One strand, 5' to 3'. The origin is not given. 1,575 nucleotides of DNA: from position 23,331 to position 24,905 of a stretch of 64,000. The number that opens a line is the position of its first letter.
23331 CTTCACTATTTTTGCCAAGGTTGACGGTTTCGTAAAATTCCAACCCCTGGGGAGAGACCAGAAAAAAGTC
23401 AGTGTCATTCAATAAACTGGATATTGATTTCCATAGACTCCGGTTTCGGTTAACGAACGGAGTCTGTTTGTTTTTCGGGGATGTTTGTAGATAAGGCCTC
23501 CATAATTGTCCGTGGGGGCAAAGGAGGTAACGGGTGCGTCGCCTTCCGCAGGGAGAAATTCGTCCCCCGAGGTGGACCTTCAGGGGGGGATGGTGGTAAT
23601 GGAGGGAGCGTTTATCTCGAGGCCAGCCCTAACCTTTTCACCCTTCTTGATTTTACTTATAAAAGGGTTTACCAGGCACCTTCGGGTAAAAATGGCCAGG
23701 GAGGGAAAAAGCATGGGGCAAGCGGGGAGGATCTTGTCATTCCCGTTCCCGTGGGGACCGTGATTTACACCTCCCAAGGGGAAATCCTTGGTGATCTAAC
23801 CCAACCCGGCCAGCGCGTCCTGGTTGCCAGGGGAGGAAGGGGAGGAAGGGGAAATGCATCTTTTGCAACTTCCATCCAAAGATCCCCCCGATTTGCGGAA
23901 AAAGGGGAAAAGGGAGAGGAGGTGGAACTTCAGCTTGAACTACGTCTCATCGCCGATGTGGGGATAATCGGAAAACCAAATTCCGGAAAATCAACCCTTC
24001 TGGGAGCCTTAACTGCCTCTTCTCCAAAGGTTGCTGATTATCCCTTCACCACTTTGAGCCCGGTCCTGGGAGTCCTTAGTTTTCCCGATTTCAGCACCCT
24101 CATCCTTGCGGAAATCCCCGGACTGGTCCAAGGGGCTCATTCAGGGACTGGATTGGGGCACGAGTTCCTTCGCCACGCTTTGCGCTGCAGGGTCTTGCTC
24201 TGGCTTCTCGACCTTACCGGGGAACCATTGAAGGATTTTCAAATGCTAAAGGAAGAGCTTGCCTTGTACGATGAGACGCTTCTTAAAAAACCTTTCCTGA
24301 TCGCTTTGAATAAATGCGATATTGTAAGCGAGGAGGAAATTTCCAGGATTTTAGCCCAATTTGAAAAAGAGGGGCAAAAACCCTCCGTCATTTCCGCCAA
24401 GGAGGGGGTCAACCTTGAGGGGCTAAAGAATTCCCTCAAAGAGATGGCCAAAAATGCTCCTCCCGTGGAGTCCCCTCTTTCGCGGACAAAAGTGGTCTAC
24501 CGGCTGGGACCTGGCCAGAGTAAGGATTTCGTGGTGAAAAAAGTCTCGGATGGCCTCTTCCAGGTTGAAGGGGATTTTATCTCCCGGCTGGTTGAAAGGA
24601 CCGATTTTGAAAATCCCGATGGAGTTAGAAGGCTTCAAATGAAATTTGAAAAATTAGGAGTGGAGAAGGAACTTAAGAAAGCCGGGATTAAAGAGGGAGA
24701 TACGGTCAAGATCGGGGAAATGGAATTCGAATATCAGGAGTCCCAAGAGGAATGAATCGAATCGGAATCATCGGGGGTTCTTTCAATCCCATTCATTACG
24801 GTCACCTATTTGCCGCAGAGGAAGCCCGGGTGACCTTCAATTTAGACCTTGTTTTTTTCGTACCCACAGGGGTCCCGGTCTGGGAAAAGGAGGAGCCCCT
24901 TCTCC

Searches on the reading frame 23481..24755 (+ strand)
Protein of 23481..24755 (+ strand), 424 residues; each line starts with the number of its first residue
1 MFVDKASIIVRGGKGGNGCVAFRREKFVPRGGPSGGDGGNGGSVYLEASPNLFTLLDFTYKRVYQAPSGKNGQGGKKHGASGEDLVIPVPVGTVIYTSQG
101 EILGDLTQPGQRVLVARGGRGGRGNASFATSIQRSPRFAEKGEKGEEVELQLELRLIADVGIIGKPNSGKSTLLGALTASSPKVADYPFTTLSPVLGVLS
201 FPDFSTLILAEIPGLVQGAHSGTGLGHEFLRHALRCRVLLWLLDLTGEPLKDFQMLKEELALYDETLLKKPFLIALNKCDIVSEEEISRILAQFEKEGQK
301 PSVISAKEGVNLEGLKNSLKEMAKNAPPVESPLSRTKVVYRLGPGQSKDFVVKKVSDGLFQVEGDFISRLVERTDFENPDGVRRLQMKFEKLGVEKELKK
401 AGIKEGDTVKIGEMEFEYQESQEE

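Call 31: find_related_loci(query=window:23481-24755:+, collection=genome_contigs, flank=10000)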
Query window:23481-24755:+ (424 aa) in genome_contigs; peptide patterns used: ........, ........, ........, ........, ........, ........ (x = any residue, [..] = any of these).
161 stretches matched a pattern; 24 encode a relative of the query (tblastn E <= 1e-3); 24 distinct loci.
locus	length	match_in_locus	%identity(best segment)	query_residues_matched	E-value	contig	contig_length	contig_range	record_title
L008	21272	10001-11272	76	1-424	0e+0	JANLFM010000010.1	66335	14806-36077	MAG: Caldisericota bacterium isolate A05DMB10 NODE_10_length_66335_cov_4.325091, whole genome shotgun sequence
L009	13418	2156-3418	42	1-418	2e-97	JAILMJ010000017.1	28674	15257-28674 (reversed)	MAG: Clostridia bacterium isolate RUI251 k141_13310145_flag=0_multi=35.0000_len=28674, whole genome shotgun sequence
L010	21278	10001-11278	43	1-422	8e-95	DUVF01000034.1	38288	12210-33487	MAG TPA_asm: Clostridiales bacterium isolate AS08sgBPME_358 165949_AS08, whole genome shotgun sequence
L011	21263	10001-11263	41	1-420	6e-94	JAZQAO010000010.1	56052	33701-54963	MAG: Clostridia bacterium isolate T1900044642_TS20190108.MAGScoT_cleanbin_000087 SGB_1290_k141_1417840, whole genome sho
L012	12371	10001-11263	42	1-418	3e-93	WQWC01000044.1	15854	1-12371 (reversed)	MAG: Oscillospiraceae bacterium isolate Emb289P1bin61 Ga0123355_10008110, whole genome shotgun sequence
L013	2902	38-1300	42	1-418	3e-95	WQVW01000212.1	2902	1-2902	MAG: Oscillospiraceae bacterium isolate Emb289P1bin49 Ga0123355_10201826, whole genome shotgun sequence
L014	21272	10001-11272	42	1-420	7e-93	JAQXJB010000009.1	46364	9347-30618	MAG: Clostridiales bacterium isolate SUG1240 k141_9241750, whole genome shotgun sequence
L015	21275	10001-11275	41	1-420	3e-92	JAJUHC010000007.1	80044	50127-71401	MAG: Clostridiales bacterium isolate bin54 k141_986624_length_80044_cov_77.2346, whole genome shotgun sequence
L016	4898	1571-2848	43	1-422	6e-92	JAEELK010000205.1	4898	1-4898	MAG: Bacillota bacterium isolate Tb.RUG.214 k141_10603518_flag=1_multi=28.0000_len=4898, whole genome shotgun sequence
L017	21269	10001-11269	42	1-419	5e-92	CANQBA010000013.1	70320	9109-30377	MAG: uncultured Oscillospiraceae bacterium isolate Lapin-005__bin33 genome assembly, contig: Lapin-005__NODE_439_length_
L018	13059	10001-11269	41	1-419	9e-92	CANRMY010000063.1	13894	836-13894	MAG: uncultured Oscillospiraceae bacterium isolate Lapin-030__bin26 genome assembly, contig: Lapin-030__NODE_5996_length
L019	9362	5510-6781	40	1-418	2e-86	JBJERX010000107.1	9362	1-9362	MAG: Huintestinicola sp. isolate PUUB37_bin.024 NODE_5379_length_9362_cov_11.383905, whole genome shotgun sequence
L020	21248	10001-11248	42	1-413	7e-83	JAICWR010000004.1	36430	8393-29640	MAG: Candidatus Saccharibacteria bacterium isolate LS_FP_2_bin.57 k141_2568478_length_36430_cov_14.6150, whole genome sh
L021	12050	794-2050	39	1-418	2e-81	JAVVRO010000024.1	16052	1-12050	MAG: Angelakisella sp. isolate CGS10Y1-bin86 NODE_4224_length_16052_cov_5.578734, whole genome shotgun sequence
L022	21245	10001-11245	43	1-412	1e-76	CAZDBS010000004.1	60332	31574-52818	MAG TPA_asm: uncultured Candidatus Saccharibacteria bacterium isolate SRP170004_co1_561 genome assembly, contig: NODE_59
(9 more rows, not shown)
